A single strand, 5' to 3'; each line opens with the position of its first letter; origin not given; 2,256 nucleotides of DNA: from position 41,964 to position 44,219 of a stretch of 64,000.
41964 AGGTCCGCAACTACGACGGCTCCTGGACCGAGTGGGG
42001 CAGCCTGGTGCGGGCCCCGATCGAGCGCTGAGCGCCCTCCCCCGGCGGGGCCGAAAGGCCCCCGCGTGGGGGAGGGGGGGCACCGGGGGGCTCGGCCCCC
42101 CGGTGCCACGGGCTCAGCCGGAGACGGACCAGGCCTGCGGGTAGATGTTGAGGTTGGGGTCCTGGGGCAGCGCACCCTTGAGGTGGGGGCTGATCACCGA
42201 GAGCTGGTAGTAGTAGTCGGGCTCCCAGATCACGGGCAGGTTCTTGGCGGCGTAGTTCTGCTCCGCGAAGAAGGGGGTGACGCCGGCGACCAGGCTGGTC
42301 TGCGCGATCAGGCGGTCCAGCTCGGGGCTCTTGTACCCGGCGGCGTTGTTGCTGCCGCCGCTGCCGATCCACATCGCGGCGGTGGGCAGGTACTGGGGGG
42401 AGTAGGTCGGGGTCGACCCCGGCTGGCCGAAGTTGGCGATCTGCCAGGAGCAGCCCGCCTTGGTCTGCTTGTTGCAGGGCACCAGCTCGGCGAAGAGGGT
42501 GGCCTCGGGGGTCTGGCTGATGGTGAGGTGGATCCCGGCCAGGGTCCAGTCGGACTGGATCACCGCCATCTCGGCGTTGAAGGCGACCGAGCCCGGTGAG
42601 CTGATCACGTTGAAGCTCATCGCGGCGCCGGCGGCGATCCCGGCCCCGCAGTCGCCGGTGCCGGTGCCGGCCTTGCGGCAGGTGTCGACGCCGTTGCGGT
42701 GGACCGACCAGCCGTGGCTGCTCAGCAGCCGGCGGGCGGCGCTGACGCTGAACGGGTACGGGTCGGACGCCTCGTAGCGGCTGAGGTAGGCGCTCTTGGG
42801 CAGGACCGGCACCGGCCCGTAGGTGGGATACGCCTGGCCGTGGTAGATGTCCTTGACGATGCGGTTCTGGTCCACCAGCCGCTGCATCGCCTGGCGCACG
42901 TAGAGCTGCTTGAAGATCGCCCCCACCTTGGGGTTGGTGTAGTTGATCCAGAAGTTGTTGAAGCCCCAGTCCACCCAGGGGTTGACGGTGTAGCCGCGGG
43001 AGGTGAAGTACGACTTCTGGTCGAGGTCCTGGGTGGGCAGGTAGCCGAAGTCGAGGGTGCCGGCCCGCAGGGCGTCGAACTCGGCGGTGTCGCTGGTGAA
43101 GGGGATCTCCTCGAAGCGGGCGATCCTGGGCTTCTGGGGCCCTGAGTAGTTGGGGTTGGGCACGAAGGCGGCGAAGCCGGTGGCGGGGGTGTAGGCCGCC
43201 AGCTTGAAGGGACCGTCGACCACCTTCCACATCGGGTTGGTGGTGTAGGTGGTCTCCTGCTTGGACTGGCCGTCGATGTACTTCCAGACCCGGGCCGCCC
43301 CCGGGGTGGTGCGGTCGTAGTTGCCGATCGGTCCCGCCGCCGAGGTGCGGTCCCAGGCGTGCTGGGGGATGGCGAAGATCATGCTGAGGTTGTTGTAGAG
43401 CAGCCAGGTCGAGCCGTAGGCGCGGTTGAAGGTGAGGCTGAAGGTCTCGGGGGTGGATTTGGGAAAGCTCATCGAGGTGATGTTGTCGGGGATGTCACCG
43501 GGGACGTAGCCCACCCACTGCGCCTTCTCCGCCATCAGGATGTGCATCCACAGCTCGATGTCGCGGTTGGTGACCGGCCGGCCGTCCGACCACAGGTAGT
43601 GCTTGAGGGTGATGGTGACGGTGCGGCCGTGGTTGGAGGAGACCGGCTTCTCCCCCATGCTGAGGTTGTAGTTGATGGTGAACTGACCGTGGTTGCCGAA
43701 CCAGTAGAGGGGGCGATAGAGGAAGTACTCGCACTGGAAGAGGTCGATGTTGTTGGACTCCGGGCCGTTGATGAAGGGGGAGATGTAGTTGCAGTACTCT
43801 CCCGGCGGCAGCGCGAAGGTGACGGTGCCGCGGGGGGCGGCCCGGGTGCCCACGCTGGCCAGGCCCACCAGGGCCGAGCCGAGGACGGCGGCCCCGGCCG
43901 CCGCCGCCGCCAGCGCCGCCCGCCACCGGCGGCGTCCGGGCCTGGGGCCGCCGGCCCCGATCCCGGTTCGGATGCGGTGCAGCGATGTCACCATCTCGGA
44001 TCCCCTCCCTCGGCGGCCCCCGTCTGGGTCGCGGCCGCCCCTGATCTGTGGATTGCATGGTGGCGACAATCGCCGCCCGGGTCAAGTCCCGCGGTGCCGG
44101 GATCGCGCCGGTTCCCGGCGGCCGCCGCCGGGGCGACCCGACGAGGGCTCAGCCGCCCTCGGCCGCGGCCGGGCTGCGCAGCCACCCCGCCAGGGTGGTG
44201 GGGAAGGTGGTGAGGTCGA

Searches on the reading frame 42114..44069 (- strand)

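Call 42: search_protein_families(library=pfam, proteins=[window:42114-44069:-], max_evalue=0.01)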
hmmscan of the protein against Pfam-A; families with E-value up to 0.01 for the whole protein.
window:42114-44069:- (651 aa): 1 family
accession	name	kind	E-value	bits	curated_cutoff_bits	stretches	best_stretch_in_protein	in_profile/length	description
PF00496.27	SBP_bac_5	-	1.5e-35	123.5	32.4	1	141-552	9-349/368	Bacterial extracellular solute-binding proteins, family 5 Middle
